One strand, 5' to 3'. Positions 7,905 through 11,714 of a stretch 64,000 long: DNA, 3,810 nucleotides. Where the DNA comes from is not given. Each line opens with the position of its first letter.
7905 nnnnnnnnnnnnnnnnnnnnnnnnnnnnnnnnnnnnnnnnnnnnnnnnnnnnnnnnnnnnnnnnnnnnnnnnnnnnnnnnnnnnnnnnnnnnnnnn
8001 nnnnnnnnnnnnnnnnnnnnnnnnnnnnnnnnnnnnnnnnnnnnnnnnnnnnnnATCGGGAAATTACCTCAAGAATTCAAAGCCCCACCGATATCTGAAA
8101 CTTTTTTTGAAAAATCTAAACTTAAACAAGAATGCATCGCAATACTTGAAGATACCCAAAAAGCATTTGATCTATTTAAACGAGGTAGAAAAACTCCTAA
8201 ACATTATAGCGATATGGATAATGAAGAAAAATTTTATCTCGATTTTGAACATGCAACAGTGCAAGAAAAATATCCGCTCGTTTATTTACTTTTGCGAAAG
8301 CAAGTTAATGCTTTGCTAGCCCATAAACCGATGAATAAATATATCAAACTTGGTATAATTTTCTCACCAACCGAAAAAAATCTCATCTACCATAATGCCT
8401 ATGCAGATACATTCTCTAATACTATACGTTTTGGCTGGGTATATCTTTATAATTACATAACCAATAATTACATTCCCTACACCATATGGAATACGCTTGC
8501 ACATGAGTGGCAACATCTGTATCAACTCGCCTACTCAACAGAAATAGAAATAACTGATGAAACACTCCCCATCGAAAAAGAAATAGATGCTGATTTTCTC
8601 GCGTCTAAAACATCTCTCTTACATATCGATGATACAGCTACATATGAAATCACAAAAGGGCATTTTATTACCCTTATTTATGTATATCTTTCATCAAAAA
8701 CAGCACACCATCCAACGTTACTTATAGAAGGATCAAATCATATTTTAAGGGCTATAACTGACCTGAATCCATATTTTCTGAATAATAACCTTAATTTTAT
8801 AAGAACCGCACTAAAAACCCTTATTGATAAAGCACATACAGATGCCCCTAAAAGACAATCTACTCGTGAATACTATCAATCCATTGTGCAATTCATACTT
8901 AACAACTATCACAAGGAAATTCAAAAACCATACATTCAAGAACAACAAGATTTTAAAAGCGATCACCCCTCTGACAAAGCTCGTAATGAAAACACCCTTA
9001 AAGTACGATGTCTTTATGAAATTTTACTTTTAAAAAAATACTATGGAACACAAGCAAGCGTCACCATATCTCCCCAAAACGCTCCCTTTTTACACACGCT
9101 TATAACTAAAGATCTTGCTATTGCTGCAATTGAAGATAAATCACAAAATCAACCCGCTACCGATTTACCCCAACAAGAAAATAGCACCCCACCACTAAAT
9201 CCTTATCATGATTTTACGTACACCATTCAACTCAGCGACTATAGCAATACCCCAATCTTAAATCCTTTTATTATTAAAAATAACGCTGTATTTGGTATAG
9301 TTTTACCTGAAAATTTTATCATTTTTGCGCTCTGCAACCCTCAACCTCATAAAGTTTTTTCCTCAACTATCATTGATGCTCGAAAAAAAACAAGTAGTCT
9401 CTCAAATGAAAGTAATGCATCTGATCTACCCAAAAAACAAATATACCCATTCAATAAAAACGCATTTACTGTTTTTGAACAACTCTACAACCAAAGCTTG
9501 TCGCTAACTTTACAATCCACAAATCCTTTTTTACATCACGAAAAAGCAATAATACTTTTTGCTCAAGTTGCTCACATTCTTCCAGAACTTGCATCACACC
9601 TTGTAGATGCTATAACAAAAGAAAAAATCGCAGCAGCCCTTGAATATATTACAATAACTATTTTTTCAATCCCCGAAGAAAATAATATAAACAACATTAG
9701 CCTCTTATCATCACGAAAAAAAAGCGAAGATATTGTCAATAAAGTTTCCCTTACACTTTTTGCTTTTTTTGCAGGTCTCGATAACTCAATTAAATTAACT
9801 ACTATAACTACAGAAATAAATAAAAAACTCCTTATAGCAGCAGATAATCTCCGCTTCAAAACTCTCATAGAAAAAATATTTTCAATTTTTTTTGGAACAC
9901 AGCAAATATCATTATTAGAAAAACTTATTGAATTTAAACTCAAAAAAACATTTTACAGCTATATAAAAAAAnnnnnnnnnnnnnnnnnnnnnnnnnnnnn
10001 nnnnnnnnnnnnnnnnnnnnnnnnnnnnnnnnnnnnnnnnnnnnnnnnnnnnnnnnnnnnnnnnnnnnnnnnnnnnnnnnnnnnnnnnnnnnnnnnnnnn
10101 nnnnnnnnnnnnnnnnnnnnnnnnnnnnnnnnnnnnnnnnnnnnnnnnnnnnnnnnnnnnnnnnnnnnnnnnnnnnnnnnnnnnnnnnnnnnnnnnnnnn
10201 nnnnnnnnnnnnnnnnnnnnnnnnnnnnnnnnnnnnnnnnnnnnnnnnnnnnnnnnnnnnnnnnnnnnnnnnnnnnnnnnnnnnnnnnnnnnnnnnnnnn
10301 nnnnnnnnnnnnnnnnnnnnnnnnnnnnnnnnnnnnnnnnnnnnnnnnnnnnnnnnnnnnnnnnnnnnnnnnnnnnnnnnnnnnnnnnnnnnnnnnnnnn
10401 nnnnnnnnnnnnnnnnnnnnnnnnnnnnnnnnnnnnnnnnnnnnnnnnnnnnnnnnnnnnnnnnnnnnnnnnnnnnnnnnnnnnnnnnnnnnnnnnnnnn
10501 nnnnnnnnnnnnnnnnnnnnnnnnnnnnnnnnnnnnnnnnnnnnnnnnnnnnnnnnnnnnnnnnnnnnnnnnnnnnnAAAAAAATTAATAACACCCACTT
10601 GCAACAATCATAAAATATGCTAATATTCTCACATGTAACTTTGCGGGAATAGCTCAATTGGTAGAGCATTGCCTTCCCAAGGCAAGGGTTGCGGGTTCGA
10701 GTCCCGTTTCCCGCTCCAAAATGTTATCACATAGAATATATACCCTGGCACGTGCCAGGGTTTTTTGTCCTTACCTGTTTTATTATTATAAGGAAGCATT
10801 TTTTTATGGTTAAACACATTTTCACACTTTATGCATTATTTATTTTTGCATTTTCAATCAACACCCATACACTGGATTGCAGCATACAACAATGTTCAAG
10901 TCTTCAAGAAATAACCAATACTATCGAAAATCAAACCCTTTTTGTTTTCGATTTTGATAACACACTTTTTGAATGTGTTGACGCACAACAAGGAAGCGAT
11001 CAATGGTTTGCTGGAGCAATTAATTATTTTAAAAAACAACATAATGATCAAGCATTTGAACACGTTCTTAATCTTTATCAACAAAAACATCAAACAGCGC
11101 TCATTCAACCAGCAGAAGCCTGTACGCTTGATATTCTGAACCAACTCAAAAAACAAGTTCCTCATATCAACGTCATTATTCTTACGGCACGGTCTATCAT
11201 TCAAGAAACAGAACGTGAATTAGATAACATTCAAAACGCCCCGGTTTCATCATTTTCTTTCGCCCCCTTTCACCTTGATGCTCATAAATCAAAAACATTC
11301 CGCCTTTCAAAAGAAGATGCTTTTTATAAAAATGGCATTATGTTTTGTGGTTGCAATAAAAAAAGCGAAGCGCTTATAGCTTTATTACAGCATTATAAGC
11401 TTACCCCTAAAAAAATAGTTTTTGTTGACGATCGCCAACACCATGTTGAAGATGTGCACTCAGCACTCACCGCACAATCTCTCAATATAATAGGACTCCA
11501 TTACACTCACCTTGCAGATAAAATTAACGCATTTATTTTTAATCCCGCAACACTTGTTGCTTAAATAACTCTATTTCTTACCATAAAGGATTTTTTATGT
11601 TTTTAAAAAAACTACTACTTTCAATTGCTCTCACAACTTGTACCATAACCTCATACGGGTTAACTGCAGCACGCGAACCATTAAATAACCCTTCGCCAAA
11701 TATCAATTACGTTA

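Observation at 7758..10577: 939-aa ankyrin-repeat protein with a central HExxH zincin-like motif: candidate secreted effector protease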

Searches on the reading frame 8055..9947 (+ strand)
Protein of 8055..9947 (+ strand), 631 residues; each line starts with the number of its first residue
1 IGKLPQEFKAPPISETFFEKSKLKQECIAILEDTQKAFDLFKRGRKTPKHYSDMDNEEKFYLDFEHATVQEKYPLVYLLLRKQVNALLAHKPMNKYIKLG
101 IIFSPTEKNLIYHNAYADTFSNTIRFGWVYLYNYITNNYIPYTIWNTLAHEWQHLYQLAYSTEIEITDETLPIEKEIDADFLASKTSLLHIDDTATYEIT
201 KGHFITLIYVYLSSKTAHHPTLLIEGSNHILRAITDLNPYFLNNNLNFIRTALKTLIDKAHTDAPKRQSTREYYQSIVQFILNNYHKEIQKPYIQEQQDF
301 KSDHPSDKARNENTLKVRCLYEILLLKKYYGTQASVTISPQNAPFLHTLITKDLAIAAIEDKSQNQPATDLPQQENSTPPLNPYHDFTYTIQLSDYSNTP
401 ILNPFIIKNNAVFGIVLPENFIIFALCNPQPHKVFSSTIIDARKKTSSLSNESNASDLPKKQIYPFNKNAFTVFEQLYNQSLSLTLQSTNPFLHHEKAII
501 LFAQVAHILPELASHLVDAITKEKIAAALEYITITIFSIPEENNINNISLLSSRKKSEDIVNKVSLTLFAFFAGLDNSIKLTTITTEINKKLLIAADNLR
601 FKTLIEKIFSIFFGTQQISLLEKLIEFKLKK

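Call 6: find_homologous_proteins(query=window:8055-9947:+, max_evalue=0.001)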
Query window:8055-9947:+ (631 aa): 2 proteins with E <= 0.001 among 6484 candidates.
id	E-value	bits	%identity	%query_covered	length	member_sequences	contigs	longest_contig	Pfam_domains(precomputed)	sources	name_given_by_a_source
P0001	0.0e+0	1397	100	100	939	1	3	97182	PF13606.13,PF13857.13,PF12796.14,PF00023.37,PF13637.13,PF24521.3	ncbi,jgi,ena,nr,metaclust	ncbi:MAG: hypothetical protein US69_C0007G0039 [candidate division TM6 bacterium GW2011_GWF2_38_10]|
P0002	1.3e-178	613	51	100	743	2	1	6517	-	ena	-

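Call 7: search_protein_families(library=ncbifam, proteins=[window:8055-9947:+], max_evalue=1)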
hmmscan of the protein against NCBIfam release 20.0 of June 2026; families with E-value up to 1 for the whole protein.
window:8055-9947:+ (631 aa): 0 families

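Call 12: search_protein_families(library=pfam, proteins=[P0002], max_evalue=10)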
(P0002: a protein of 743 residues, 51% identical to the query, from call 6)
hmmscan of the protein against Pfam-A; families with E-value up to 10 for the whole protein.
P0002 (743 aa): 2 families
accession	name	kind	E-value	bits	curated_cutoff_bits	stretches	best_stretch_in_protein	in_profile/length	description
PF19564.4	DUF6086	-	0.16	12.5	31.9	1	238-315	11-92/119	Family of unknown function (DUF6086)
PF06124.16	DUF960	-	0.26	12.3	25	1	360-410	21-68/94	Staphylococcal protein of unknown function (DUF960)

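Call 15: find_encoding_contigs(protein=P0002, flank=10000)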
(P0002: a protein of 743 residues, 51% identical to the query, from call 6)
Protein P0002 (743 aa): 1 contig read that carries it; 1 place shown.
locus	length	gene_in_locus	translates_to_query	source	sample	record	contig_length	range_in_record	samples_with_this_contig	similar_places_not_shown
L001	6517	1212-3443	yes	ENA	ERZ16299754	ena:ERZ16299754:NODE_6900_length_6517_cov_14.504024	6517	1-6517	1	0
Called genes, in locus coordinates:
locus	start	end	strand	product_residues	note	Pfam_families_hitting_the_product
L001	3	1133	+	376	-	?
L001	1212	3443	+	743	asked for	-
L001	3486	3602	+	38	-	-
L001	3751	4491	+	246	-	PF11019:DUF2608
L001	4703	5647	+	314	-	PF00005:ABC_tran, PF02463:SMC_N (weak), PF13304:AAA_21 (weak)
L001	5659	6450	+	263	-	PF01061:ABC2_membrane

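Call 28: predict_structure(alignment_id=A1)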
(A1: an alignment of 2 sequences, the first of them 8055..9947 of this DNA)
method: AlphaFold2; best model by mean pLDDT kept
length: 631 residues; sequences in the alignment: 2
mean_pLDDT: 52.2   pTM: 0.35
mean pLDDT of the five models: 52.2, 44.1, 42.0, 41.7, 40.3
residues with pLDDT >= 90: 0; 70-90: 106; 50-70: 248; < 50: 277
segments of 3 or more residues with pLDDT < 50: 1-18, 107-113, 140-143, 158-200, 241-247, 295-310, 353-385, 395-402, 451-469, 485-493, 513-519, 533-631
pLDDT, mean of each block of 10 residues (from residue 1): 31 43 77 79 76 63 84 80 66 72 57 60 73 59 53 54 25 21 23 40 57 61 62 58 49 66 62 67 64 44 41 59 63 68 73 45 30 25 54 51 58 67 67 67 58 38 42 57 48 51 53 49 53 46 30 33 39 34 31 35 37 33 30 27
secondary structure, 60 per line:
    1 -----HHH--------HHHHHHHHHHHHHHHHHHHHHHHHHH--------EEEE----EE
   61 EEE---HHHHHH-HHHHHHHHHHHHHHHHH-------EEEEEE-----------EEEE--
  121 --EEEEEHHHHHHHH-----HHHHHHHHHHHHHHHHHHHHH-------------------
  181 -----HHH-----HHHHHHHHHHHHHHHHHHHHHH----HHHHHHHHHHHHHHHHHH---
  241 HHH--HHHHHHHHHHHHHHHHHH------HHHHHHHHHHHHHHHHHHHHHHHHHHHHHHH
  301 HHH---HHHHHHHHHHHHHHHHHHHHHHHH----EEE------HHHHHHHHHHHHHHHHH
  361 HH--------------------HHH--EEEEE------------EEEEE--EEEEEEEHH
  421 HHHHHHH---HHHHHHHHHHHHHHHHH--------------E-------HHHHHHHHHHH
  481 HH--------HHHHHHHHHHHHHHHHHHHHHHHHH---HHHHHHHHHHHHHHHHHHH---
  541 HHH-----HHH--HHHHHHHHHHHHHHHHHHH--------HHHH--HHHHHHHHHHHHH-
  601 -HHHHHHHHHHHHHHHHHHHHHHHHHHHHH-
elements in order (helices of 4 or more, strands of 3 or more residues): H17-42 E51-54 E59-63 H67-72 H74-90 E98-103 E115-118 E123-127 H128-135 H141-161 H194-215 H220-237 H246-263 H270-303 H307-330 E335-337 H344-362 E388-392 E405-409 E412-418 H419-427 H431-447 H470-482 H491-515 H519-537 H554-572 H581-584 H587-599 H602-630

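Call 29: search_protein_representatives(alignment_id=A1)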
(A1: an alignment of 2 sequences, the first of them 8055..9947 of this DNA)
Query: 2 sequences, 653 profile positions. Proteins with E-value up to 0.001 (for the whole library): 3; up to 1e-10: 3; up to 1e-30: 3. The best 3 are listed.
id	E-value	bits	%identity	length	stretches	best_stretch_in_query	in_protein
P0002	0.0e+00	1301.9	-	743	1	1-653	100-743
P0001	0.0e+00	1288.7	-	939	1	1-649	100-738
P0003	4.5e-70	253.5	-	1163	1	20-646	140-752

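Call 38: find_encoding_contigs(protein=P0003, flank=10000)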
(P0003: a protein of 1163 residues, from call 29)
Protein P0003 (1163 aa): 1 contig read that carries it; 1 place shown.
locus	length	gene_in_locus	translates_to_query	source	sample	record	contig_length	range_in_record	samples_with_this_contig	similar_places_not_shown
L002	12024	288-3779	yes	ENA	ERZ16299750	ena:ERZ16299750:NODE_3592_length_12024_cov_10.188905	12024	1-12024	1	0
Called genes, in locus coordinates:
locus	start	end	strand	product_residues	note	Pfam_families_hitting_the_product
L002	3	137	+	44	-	?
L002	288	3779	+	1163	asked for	PF12796:Ank_2 (weak), PF13857:Ank_5 (faint), PF00023:Ank (faint), PF13606:Ank_3 (faint), PF12796:Ank_2, PF13637:Ank_4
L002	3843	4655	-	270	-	PF02811:PHP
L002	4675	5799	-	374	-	PF01098:FTSW_RODA_SPOVE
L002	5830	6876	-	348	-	PF00481:PP2C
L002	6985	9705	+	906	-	PF02463:SMC_N (weak), PF13476:AAA_23, PF13558:SbcC_Walker_B (weak)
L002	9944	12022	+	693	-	?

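Call 44: fold_search(model_id=the predicted structure, library=pdb)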
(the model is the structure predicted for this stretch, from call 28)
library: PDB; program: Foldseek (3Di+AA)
matches with E <= 10: 41; with E <= 0.001: 0
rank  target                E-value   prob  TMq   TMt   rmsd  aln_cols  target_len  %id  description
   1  1c7d_A                7.0e-01  0.08  0.07  0.14  20.4       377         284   10  DEOXY RHB1.2 (RECOMBINANT HEMOGLOBIN) (released 2000-06-30)
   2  1o1n_A                9.4e-01  0.06  0.08  0.14  21.2       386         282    8  Deoxy hemoglobin (A-GLYGLYGLY-C:V1M,L29W; B,D:V1M) (released 2002-12-18)
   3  7p63_J                9.8e-01  0.18  0.10  0.28  15.3       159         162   12  Complex I from E. coli, DDM/LMNG-purified, under Turnover at pH 6, Closed state (released 2022-09-21)
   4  7p61_J                1.0e+00  0.16  0.10  0.25  16.1       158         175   12  Complex I from E. coli, DDM-purified, with NADH, Resting state (released 2022-09-21)
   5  7as4_K                1.3e+00  0.03  0.08  0.08  23.8       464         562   10  Recombinant human gTuRC (released 2021-01-20)
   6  9qwx_A                1.8e+00  0.04  0.10  0.05  26.7       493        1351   12  Cryo-EM structure of the human UBR4/KCMF1/CALM1 complex (N-term focused refinement) (released 2025-09-03)
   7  8bef_J                1.9e+00  0.09  0.08  0.23  19.1       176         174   16  Cryo-EM structure of the Arabidopsis thaliana I+III2 supercomplex (CI membrane core) (released 2023-01-11)
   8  9h2h_K                2.1e+00  0.07  0.08  0.20  20.8       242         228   10  AcMNPV apical cap - composite map of the C2 plug (released 2025-06-04)
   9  9h2a_R                2.2e+00  0.06  0.09  0.22  20.9       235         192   13  AcMNPV complete basal cap (released 2025-06-04)
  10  9h2a_A                2.4e+00  0.06  0.09  0.19  20.7       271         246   10  AcMNPV complete basal cap (released 2025-06-04)
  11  1o1l_A                2.7e+00  0.03  0.07  0.13  20.6       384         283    8  Deoxy hemoglobin (A-GLY-C:V1M,L29W,H58Q; B,D:V1M) (released 2002-12-18)
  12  8tm9_A                3.7e+00  0.04  0.07  0.14  20.7       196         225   14  Computationally designed tunable C2 symmetric tandem repeat homodimer, D_3_633_8x bound to peptide (released 2024-12-11)
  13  5d0b_A                3.9e+00  0.07  0.05  0.08  12.6       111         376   10  Crystal structure of epoxyqueuosine reductase with a tRNA-TYR epoxyqueuosine-modified tRNA stem loop (released 2016-09-28)
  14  3lnm_D                4.5e+00  0.02  0.08  0.12  23.1       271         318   10  F233W mutant of the Kv2.1 paddle-Kv1.2 chimera channel (released 2010-04-14)
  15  7f16_R                4.5e+00  0.02  0.08  0.11  28.5       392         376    8  Cryo-EM structure of parathyroid hormone receptor type 2 in complex with a tuberoinfundibular peptide of 39 residues a (released 2021-08-18)
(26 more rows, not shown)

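Call 46: search_protein_families(library=pfam, proteins=[P0003], max_evalue=10)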
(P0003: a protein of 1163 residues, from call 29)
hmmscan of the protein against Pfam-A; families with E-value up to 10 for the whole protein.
P0003 (1163 aa): 5 families
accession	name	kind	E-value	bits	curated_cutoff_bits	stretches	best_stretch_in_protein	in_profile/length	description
PF12796.13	Ank_2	-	1.5e-33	115.7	27.3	5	912-1004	12-89/90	Ankyrin repeats (3 copies)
PF13637.12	Ank_4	-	1.4e-26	92.4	22.7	5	955-995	11-50/50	Ankyrin repeats (many copies)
PF00023.36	Ank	-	4e-25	86.9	21.1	5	806-834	3-31/33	Ankyrin repeat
PF13606.12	Ank_3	-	1.4e-18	65.2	22.3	4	47-68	2-23/30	Ankyrin repeat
PF13857.12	Ank_5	-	1.4e-16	60.8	27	3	39-88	8-56/56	Ankyrin repeats (many copies)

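Call 48: search_protein_families(library=phrogs, proteins=[window:8055-9947:+, P0002], max_evalue=10)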
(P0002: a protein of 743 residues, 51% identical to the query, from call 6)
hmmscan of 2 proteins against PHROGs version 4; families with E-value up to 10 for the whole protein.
window:8055-9947:+ (631 aa): 1 family
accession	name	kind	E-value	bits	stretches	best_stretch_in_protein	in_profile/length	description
phrog_7942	-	unknown function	0.041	14.6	1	515-587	43-113/146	-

P0002 (743 aa): 0 families

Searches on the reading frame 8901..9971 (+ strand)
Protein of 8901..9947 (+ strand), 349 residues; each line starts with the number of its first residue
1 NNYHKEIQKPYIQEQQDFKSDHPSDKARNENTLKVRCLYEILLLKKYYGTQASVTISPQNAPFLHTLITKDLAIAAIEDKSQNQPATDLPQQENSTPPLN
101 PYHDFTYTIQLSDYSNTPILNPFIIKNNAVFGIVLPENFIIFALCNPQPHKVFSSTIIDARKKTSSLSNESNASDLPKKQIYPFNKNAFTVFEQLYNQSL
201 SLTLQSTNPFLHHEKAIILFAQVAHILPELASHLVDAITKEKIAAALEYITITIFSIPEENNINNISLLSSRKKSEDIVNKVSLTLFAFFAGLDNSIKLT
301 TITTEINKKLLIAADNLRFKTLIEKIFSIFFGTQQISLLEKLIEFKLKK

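Call 12: search_protein_families(library=pfam, proteins=[window:8901-9947:+], max_evalue=10)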
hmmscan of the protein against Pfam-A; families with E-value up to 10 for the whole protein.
window:8901-9947:+ (349 aa): 1 family
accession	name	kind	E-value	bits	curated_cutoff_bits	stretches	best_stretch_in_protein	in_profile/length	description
PF15971.10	Mannosyl_trans4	-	0.18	12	33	1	204-255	26-77/163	DolP-mannose mannosyltransferase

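Call 70: find_related_loci(query=A4, collection=metagenome_contigs, flank=6000)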
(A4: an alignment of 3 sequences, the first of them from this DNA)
Query A4 (306 aa) in metagenome_contigs; peptide patterns used: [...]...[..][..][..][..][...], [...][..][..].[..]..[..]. (x = any residue, [..] = any of these).
562 stretches matched a pattern; 1 encode a relative of the query (tblastn E <= 1e-3); 1 distinct loci.
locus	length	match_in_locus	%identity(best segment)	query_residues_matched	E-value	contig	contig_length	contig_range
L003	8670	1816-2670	31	2-305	6e-29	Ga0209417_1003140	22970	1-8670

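Call 71: find_related_loci(query=A4, collection=genome_contigs, flank=6000)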
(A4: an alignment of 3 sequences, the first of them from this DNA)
Query A4 (306 aa) in genome_contigs; peptide patterns used: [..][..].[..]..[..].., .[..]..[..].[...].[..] (x = any residue, [..] = any of these).
154 stretches matched a pattern, but none encodes a relative of the query by tblastn (E <= 1e-3).

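Call 78: search_solved_structures(query=A4, max_evalue=10)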
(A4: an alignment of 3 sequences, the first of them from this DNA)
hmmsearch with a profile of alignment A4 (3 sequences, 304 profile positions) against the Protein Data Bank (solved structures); distinct sequences matched with E-value up to 10: 2.
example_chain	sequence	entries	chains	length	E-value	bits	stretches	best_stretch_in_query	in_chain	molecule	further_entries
4dqd_A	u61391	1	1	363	0.87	12.1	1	69-136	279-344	Extracellular ligand-binding receptor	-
3sg0_A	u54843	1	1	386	0.95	11.9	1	69-136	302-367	Extracellular ligand-binding receptor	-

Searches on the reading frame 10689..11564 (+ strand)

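Call 3: search_protein_families(library=pfam, proteins=[window:10689-11564:+], max_evalue=0.1)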
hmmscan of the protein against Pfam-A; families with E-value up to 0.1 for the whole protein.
window:10689-11564:+ (291 aa): 3 families
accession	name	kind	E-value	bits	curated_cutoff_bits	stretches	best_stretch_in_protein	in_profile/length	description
PF11019.14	DUF2608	-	1.6e-29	103.5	22.6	1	70-278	3-216/244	Protein of unknown function (DUF2608)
PF00702.32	Hydrolase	-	0.0066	17.3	26.4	1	84-250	3-181/191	haloacid dehalogenase-like hydrolase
PF08495.15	FIST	-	0.099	13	23.2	0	148-261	15-109/189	FIST N domain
